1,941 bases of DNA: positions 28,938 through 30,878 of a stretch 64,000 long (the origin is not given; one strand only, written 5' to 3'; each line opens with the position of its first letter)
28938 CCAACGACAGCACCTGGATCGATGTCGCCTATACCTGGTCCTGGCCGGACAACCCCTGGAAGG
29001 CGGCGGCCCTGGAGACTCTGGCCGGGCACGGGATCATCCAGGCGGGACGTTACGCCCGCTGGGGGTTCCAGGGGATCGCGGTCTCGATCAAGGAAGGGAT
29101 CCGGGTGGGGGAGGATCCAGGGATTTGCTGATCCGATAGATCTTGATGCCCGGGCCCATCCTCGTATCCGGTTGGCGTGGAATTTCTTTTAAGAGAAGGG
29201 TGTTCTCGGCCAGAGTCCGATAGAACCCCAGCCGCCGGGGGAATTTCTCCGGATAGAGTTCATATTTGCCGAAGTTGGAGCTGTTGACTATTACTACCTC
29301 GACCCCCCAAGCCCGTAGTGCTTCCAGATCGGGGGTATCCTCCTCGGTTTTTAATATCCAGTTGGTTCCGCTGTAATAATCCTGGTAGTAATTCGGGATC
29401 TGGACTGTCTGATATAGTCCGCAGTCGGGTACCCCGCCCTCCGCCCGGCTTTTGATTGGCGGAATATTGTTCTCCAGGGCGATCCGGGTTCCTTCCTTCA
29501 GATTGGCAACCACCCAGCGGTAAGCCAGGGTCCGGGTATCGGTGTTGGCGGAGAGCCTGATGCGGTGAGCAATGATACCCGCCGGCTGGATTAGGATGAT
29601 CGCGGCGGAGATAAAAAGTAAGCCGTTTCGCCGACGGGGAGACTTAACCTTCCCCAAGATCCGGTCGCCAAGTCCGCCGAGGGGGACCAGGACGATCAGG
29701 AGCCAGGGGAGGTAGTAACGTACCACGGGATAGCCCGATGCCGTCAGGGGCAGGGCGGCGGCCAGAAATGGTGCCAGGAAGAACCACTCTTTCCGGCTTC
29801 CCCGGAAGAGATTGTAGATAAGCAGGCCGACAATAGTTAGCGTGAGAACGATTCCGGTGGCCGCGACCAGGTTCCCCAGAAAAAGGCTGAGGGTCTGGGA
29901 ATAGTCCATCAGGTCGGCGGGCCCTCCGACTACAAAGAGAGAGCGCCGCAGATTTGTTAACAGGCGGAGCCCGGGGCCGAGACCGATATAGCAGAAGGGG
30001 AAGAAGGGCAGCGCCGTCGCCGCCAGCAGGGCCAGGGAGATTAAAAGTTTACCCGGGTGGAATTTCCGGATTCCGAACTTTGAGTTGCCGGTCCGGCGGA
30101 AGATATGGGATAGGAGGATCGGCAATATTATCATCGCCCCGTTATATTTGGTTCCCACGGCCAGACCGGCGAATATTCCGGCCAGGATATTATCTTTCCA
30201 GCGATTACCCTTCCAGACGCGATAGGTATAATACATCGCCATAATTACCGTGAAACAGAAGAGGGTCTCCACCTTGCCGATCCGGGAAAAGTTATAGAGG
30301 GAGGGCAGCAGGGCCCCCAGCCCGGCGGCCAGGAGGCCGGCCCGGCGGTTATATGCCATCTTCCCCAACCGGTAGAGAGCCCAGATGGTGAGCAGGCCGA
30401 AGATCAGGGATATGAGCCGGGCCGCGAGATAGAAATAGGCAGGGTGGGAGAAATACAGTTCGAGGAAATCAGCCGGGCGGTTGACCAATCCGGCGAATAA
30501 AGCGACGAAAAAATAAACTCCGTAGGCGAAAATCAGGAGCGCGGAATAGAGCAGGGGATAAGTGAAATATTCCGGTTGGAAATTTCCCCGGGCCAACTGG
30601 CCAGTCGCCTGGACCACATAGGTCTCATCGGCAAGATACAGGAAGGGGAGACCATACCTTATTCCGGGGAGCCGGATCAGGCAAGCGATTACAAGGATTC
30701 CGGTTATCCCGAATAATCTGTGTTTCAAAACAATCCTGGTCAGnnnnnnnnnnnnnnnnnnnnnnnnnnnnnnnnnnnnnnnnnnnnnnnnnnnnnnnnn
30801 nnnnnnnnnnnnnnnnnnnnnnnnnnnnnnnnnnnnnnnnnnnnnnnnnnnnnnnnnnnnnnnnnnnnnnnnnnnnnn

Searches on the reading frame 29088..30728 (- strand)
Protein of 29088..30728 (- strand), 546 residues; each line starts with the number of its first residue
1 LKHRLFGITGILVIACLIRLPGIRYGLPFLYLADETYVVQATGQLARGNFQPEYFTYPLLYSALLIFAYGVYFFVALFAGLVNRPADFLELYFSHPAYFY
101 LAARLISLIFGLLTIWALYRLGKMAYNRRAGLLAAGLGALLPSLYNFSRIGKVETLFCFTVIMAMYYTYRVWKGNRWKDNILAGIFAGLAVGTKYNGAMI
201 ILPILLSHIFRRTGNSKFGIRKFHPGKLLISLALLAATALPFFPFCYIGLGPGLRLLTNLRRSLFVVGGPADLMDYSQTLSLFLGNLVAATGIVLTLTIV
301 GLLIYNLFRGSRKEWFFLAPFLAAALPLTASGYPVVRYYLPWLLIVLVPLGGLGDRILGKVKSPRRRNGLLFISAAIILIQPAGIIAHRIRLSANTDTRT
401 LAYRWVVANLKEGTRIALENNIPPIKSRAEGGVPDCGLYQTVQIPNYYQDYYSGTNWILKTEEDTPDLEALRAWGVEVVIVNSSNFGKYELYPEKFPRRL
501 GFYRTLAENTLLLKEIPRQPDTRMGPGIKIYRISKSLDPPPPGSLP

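Call 4: search_protein_families(library=pfam, proteins=[window:29088-30728:-], max_evalue=0.01)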
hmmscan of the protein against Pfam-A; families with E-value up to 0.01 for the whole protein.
window:29088-30728:- (546 aa): 2 families
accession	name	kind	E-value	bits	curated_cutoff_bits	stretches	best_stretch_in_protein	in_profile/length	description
PF13231.12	PMT_2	-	2.2e-20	73.9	26.1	1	102-236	23-155/160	Dolichyl-phosphate-mannose-protein mannosyltransferase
PF02366.24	PMT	-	2.3e-09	37.6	22.7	1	95-211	76-199/245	Dolichyl-phosphate-mannose-protein mannosyltransferase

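Call 5: search_protein_families(library=ncbifam, proteins=[window:29088-30728:-], max_evalue=0.01)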
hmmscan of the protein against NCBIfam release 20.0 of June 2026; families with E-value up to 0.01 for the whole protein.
window:29088-30728:- (546 aa): 3 families
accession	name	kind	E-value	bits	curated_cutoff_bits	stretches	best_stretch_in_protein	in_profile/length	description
TIGR04154.1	archaeo_STT3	subfamily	5e-06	25.1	450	1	97-203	92-216/831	oligosaccharyl transferase, archaeosortase A system-associated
TIGR03663.1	TIGR03663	subfamily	7.2e-05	22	126.25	1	102-203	72-172/435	flippase activity-associated protein Agl23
TIGR03763.1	cyanoexo_CrtA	exception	0.005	16.4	150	1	293-347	62-117/260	cyanoexosortase A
